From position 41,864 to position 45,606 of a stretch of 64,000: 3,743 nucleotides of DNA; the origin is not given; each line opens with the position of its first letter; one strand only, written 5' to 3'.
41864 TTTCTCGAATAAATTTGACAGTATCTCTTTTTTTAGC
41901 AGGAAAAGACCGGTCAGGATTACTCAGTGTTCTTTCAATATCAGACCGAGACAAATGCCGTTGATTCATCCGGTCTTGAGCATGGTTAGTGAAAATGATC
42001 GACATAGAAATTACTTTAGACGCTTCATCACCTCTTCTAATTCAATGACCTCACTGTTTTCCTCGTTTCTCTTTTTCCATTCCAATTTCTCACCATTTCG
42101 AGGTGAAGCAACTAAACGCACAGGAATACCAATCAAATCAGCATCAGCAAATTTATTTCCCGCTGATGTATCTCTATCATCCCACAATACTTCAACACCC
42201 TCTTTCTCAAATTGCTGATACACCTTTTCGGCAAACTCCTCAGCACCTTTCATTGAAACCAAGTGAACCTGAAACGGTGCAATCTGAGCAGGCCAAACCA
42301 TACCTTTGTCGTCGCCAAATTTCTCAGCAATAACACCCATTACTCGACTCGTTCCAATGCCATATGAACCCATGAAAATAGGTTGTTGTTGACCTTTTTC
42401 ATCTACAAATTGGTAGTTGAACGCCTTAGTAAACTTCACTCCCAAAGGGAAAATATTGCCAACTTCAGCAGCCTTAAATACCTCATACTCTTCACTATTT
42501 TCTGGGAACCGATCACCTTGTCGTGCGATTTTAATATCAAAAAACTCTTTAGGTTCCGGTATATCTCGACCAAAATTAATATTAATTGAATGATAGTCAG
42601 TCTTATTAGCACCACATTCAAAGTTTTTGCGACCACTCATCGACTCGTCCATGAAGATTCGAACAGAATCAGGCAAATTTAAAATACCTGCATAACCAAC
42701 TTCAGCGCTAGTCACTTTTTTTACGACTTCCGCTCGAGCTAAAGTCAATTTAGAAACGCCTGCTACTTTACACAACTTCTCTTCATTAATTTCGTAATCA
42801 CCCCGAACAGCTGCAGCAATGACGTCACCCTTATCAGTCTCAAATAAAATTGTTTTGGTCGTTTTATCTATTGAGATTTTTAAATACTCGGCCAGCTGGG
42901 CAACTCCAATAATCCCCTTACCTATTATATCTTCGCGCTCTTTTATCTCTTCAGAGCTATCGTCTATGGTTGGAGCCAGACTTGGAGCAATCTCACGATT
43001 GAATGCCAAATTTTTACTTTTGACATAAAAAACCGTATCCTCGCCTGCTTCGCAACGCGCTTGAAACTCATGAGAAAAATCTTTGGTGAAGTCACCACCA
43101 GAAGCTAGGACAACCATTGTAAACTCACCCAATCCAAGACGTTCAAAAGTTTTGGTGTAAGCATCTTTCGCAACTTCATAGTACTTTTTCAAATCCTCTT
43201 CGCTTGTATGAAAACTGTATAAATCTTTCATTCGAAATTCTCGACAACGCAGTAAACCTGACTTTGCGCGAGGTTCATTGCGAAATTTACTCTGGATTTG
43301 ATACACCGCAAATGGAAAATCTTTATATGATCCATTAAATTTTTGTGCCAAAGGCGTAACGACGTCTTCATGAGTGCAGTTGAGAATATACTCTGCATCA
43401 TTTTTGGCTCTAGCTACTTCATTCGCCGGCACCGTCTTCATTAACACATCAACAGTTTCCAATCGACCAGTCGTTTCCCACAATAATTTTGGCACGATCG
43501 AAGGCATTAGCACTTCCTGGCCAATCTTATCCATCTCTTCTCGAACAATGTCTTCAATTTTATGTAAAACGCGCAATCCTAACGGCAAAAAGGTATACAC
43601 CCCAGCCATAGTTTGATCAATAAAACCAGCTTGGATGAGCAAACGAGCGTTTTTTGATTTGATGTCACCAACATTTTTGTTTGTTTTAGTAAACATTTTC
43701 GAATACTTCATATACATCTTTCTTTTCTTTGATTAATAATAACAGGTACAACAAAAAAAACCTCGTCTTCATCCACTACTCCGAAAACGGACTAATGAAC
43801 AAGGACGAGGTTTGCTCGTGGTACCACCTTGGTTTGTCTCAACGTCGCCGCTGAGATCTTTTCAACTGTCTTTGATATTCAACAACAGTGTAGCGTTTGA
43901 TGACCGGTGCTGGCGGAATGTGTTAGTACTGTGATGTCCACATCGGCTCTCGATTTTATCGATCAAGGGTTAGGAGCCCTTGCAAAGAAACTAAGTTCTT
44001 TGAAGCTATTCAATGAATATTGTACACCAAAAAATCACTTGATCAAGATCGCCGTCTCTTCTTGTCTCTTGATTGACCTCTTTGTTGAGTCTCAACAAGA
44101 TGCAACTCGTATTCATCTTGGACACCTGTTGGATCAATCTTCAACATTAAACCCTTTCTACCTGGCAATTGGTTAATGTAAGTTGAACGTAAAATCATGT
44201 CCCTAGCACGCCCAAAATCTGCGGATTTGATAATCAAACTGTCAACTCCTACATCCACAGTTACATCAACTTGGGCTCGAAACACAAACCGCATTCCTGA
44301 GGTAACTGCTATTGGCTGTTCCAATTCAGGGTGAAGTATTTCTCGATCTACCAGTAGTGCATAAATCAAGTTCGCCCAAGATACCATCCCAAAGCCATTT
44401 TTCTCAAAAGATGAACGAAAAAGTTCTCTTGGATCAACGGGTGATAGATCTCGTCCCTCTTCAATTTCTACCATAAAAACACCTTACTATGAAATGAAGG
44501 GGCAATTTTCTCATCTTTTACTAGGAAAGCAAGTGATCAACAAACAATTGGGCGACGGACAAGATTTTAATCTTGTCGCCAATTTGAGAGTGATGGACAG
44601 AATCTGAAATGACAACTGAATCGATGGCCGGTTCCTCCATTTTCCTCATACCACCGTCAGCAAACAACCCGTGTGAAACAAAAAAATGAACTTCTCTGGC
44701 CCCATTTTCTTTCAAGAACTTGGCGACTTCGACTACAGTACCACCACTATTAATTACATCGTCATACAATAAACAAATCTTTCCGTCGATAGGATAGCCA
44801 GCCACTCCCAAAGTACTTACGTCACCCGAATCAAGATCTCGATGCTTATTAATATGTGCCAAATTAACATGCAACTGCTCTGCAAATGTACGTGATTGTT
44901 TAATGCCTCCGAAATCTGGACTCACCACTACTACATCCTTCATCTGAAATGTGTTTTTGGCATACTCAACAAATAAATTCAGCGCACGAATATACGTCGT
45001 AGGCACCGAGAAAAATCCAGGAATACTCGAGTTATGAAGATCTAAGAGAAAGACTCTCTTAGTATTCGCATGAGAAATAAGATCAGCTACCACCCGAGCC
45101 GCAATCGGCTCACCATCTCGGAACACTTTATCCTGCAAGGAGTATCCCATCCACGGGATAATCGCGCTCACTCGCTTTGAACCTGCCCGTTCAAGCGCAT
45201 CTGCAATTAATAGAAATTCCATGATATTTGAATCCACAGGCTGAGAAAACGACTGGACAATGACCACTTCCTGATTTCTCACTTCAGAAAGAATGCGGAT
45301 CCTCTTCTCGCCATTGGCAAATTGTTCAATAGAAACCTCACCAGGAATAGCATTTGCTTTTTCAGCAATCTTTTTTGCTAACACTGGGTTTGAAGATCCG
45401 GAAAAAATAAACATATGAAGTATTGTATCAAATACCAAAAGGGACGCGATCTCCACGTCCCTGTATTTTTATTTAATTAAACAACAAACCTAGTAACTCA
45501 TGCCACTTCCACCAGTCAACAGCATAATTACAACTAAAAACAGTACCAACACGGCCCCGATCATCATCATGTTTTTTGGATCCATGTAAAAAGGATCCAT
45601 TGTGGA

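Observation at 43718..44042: Canonical T-box riboswitch (Pro-tRNA responsive) in the proS leader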

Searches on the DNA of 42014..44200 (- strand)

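Call 3: search_rna_families(source=window, start=43600, end=44200, threshold=evalue, max_evalue=10, show_alignments=5)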
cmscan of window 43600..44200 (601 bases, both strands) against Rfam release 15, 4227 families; matches with E-value up to 10: 11.
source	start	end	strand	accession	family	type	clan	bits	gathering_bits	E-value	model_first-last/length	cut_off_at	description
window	43798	43975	-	RF00230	T-box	Cis-reg; leader;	-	33.7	93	8.3e-06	1-219/219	no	T-box leader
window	43675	43814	-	RF01253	snR46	Gene; snRNA; snoRNA; HACA-box;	CL00021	18.9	43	0.27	1-197/197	no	Small nucleolar RNA snR46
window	43616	43733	-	RF00348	snoR9_plant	Gene; snRNA; snoRNA; CD-box;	-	17.5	43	5.4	1-129/129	no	Small nucleolar RNA snoR9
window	43753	43815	-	RF03530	bglG-cis-reg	Cis-reg;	-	17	80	2.5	54-120/137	no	cis-regulatory element of the bglG/LicT operon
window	43759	43812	-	RF04099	MIR837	Gene; miRNA;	-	16.4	117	2.5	1-122/122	no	MIR837 microRNA precursor family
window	43745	43825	-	RF04202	MIR5380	Gene; miRNA;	-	16.1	150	3.2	1-137/137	no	MIR5380 microRNA precursor family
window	43750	43821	-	RF04139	MIR841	Gene; miRNA;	-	15.9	200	1.5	1-212/212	no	MIR841 microRNA precursor family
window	43654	43722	-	RF02443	SpR08_sRNA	Gene; sRNA;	-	15.8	80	8.5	1-73/73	no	Streptococcus sRNA SpR08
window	43711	43815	+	RF00561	SNORA40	Gene; snRNA; snoRNA; HACA-box;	-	15.4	51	6.5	1-128/128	no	Small nucleolar RNA SNORA40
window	43962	44043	+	RF00054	SNORD25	Gene; snRNA; snoRNA; CD-box;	CL00049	13.9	39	7.7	1-87/87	no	Small nucleolar RNA SNORD25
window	44035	44132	+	RF01506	Afu_294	Gene; snRNA; snoRNA; CD-box;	-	13.3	43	6.6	1-83/83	no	A. fumigatus snoRNA Afu_294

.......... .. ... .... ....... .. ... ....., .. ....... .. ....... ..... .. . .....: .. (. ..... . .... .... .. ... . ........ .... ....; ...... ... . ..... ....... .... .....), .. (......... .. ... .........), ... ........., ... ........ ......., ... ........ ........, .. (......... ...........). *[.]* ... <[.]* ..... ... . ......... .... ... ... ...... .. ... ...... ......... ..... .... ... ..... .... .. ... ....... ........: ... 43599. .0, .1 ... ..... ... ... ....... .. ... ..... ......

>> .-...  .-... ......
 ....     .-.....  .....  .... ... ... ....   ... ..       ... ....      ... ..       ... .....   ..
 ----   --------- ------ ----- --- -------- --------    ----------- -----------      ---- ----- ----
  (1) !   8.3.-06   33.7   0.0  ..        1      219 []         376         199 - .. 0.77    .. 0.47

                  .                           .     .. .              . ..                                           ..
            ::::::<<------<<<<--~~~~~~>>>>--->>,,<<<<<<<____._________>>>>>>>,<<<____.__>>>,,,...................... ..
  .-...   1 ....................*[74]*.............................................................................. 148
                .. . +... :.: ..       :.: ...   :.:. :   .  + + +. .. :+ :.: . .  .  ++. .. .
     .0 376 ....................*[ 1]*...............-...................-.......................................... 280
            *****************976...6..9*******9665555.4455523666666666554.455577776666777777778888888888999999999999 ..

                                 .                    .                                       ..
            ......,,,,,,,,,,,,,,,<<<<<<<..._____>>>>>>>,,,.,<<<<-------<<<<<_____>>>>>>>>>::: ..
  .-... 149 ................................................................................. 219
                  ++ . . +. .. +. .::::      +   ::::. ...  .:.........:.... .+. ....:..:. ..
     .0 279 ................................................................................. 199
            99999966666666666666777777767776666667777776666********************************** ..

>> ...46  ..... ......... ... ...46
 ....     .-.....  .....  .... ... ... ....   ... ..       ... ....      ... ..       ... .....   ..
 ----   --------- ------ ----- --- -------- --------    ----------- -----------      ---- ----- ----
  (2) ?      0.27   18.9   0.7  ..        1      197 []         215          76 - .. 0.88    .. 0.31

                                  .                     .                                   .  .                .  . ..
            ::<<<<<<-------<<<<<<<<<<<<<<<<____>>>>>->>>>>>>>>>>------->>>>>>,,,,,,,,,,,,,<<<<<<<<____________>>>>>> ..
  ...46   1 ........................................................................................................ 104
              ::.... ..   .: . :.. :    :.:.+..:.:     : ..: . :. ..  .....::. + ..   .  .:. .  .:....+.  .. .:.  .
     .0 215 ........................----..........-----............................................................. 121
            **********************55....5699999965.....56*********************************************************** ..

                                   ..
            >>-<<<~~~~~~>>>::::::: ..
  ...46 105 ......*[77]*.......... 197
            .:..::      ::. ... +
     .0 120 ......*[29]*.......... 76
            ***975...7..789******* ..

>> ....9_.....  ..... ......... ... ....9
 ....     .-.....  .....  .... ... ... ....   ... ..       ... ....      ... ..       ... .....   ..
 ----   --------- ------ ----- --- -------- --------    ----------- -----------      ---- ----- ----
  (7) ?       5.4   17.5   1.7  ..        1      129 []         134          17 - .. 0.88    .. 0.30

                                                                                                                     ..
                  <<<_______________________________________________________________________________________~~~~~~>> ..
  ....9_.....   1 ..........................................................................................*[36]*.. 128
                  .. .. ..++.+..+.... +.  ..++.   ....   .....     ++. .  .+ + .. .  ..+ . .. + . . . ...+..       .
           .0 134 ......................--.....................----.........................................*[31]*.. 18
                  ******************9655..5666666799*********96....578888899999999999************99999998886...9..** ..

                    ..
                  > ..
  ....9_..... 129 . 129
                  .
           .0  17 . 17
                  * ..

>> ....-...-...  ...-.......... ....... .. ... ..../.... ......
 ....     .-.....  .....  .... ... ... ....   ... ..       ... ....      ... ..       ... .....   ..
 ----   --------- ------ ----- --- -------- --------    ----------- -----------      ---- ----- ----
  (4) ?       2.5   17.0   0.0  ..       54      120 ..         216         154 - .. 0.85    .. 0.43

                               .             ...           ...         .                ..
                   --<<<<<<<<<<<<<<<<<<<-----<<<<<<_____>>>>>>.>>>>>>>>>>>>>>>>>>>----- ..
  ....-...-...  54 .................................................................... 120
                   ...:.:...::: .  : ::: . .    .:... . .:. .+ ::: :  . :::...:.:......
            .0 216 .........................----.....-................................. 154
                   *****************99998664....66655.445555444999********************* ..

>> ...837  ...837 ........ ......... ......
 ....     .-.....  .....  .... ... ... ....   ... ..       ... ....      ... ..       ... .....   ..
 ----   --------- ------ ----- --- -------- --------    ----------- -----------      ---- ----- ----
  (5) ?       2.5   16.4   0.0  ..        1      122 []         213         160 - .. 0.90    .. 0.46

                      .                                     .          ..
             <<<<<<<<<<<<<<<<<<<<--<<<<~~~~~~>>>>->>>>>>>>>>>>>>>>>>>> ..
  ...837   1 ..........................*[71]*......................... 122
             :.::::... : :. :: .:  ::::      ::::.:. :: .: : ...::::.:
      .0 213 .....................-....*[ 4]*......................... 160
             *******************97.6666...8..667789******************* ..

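Call 13: search_rna_families(sources=[L004, L007, L008, L014, L021, L023, L027, L001, L005], threshold=evalue, max_evalue=0.1, show_alignments=8)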
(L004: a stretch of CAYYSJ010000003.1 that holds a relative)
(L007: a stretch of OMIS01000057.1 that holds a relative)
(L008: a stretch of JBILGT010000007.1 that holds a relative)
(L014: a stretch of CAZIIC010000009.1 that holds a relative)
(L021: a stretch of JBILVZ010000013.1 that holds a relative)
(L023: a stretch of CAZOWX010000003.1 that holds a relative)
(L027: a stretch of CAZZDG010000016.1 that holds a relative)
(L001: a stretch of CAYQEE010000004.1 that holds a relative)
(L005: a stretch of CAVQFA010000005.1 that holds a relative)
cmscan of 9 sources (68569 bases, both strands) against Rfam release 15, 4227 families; matches with E-value up to 0.1: 5.
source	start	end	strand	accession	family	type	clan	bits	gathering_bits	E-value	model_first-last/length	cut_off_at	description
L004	2795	2938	+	RF00230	T-box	Cis-reg; leader;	-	70.9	93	2.5e-13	1-219/219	no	T-box leader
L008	2594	2782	+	RF00230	T-box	Cis-reg; leader;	-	34.6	93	0.00058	1-219/219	no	T-box leader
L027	2326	2547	+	RF00230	T-box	Cis-reg; leader;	-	33.1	93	0.0014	1-219/219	no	T-box leader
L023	2299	2419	+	RF02191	TCL6_1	Gene; lncRNA;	-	30.2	60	0.026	1-113/113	no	T-cell leukemia/lymphoma 6 conserved region 1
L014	2807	2944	+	RF00230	T-box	Cis-reg; leader;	-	28.9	93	0.017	1-219/219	no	T-box leader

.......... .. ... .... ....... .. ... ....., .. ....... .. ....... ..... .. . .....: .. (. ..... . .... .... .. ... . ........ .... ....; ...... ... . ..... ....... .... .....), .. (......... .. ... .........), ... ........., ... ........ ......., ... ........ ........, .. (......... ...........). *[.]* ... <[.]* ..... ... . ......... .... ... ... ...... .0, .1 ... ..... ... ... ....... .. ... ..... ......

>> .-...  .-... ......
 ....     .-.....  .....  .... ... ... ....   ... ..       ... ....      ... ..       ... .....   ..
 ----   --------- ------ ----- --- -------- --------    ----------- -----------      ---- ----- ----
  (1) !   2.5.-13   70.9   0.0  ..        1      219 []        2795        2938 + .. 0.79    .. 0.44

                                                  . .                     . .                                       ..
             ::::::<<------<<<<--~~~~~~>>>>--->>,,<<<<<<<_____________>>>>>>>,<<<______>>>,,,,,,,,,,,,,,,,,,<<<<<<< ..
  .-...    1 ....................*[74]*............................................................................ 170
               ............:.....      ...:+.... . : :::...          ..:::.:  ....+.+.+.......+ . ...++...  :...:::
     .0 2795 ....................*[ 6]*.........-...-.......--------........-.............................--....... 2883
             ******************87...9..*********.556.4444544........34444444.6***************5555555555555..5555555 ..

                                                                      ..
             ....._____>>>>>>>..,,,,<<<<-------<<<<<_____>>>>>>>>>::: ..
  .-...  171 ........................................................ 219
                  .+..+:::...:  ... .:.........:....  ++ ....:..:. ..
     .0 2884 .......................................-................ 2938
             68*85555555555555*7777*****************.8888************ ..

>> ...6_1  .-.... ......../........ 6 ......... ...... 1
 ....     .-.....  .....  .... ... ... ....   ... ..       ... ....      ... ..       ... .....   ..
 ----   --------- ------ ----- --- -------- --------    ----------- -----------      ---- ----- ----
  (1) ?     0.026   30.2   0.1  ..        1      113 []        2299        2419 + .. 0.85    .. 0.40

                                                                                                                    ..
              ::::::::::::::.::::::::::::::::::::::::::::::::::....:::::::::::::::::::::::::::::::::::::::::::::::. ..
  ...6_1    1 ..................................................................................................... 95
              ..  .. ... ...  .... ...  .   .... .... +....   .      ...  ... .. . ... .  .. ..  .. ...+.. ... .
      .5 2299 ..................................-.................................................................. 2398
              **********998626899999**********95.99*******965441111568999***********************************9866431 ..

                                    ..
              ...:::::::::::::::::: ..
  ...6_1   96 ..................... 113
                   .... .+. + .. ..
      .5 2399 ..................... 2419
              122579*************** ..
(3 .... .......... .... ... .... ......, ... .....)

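Call 54: search_rna_families(source=L012, start=2300, end=2650, threshold=evalue, max_evalue=1, show_alignments=1)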
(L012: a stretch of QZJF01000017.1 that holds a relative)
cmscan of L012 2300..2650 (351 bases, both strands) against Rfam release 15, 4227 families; matches with E-value up to 1: 0.
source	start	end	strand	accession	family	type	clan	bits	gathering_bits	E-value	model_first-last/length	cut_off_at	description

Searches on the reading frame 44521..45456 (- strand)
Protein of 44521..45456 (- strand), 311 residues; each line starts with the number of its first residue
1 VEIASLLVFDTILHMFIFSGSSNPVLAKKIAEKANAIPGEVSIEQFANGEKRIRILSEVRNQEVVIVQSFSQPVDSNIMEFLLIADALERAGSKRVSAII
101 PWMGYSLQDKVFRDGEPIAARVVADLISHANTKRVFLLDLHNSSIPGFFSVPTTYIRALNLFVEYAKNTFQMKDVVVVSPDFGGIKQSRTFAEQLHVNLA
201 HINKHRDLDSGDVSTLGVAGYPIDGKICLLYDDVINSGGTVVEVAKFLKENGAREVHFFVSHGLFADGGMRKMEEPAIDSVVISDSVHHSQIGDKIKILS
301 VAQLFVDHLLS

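Call 10: search_protein_families(library=ncbifam, proteins=[window:44521-45456:-])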
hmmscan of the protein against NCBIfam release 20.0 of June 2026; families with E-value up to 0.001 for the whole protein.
window:44521-45456:- (311 aa): 15 families
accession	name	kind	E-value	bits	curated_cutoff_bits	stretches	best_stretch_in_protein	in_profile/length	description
TIGR01251.1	ribP_PPkin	subfamily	4.4e-83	278.7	113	1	15-309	1-295/309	ribose-phosphate diphosphokinase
NF002320.0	PRK01259.1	subfamily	2.2e-80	270.4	297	1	14-307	6-299/316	ribose-phosphate diphosphokinase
NF002844.0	PRK03092.1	equivalog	5.7e-70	236.1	438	1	14-305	11-305/326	ribose-phosphate diphosphokinase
NF002618.0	PRK02269.1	equivalog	2e-67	228.1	460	1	14-308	5-302/321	ribose-phosphate diphosphokinase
NF002686.0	PRK02458.1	equivalog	9.3e-67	225.8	506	1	14-308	9-302/323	ribose-phosphate diphosphokinase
NF001815.0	PRK00553.1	equivalog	4.7e-65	219.9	484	1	16-305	11-304/332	ribose-phosphate pyrophosphokinase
NF002095.0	PRK00934.1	equivalog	8.2e-62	209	296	1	15-291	1-271/287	ribose-phosphate diphosphokinase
NF002758.0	PRK02812.1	equivalog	1.2e-60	205.4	518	1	15-306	22-313/330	ribose-phosphate pyrophosphokinase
NF003428.0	PRK04923.1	equivalog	4.9e-60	203.3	536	1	15-307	7-302/319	ribose-phosphate diphosphokinase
NF005537.0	PRK07199.1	subfamily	2.6e-43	148.2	322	1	22-291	10-277/301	ribose-phosphate diphosphokinase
NF005299.0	PRK06827.1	subfamily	1.2e-30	106.6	327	1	40-275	57-314/383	phosphoribosylpyrophosphate synthetase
NF002620.0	PRK02277.1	subfamily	6.7e-06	25.9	115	1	177-260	90-176/201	orotate phosphoribosyltransferase-like protein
TIGR01367.1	pyrE_Therm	equivalog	0.00045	19.9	150.25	1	173-257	58-137/187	orotate phosphoribosyltransferase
NF008616.0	PRK11595.1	equivalog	0.00059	19.4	304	0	221-258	183-220/227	DNA utilization protein GntX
NF010382.0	PRK13809.1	equivalog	0.0007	19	208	0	213-254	106-147/210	orotate phosphoribosyltransferase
